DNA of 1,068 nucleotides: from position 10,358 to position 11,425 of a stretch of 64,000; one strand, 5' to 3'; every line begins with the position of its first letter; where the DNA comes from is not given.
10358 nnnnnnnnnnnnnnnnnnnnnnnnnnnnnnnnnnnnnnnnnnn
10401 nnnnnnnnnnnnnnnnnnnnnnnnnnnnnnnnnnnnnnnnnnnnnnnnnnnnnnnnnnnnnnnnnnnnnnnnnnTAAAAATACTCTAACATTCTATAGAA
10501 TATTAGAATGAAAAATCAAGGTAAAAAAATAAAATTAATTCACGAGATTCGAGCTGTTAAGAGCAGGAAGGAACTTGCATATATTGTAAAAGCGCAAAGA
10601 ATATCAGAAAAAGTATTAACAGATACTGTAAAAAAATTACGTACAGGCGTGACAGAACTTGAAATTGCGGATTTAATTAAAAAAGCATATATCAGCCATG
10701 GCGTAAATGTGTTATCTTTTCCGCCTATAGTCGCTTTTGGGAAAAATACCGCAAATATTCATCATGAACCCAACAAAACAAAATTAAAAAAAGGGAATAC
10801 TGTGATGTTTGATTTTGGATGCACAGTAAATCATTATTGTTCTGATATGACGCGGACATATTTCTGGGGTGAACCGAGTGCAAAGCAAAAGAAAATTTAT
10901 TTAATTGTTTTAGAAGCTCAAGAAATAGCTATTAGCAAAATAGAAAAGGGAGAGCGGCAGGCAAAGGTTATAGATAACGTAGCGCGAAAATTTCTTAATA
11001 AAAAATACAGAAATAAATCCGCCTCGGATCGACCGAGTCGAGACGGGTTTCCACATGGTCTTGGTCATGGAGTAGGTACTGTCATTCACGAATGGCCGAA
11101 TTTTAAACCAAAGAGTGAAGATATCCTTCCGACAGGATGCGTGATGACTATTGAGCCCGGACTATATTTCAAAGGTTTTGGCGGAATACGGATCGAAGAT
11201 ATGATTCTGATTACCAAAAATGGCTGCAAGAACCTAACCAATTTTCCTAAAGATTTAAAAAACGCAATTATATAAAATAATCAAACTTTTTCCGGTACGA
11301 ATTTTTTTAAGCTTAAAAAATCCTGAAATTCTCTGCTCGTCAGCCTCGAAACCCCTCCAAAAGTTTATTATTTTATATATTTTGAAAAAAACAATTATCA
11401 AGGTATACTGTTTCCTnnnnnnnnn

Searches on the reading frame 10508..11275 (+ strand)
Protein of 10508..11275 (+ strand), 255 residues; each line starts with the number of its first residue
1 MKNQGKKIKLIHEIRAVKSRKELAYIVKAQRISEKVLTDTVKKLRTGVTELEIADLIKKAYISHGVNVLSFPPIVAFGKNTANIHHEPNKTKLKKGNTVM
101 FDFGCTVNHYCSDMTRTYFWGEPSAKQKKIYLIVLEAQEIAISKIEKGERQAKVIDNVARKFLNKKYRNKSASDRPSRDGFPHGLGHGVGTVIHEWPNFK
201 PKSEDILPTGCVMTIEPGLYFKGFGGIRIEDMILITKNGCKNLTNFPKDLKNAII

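Call 47: search_protein_families(library=pfam, proteins=[window:10508-11275:+], max_evalue=0.00001)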
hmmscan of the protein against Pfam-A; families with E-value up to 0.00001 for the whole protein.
window:10508-11275:+ (255 aa): 1 family
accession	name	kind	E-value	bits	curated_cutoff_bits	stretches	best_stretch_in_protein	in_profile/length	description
PF00557.29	Peptidase_M24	-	1.9e-63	214.5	23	1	26-237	3-208/208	Metallopeptidase family M24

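Call 64: find_related_loci(query=window:10508-11275:+, collection=metagenome_contigs, flank=1500)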
Query window:10508-11275:+ (255 aa) in metagenome_contigs; peptide patterns used: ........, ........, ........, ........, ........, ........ (x = any residue, [..] = any of these).
479 stretches matched a pattern; 246 encode a relative of the query (tblastn E <= 1e-3); the best 80 are kept; 80 distinct loci.
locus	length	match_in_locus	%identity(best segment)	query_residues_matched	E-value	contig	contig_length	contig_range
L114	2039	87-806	77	7-255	9e-141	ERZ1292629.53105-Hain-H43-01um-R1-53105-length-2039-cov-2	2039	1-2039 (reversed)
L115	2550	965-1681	76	7-255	5e-136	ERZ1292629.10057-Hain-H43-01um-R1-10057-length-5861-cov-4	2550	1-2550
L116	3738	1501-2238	74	7-255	2e-128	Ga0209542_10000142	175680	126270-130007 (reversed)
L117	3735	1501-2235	75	1-255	2e-128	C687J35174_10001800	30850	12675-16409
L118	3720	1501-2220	74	6-255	3e-128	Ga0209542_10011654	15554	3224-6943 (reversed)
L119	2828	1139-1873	73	1-255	2e-133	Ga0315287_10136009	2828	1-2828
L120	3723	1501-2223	73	6-255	1e-127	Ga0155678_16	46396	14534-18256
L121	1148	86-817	74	6-255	3e-139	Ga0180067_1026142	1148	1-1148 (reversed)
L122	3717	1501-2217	73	7-255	3e-127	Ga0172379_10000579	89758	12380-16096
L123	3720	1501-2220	74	6-255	1e-126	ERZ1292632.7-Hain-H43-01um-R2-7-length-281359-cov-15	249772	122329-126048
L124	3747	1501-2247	72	4-255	7e-126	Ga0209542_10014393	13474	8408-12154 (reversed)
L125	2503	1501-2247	72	4-255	8e-129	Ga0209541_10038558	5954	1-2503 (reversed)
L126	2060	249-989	73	7-255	2e-133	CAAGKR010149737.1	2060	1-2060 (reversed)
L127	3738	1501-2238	72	6-255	2e-125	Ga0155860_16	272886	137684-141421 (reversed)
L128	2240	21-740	74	6-255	4e-132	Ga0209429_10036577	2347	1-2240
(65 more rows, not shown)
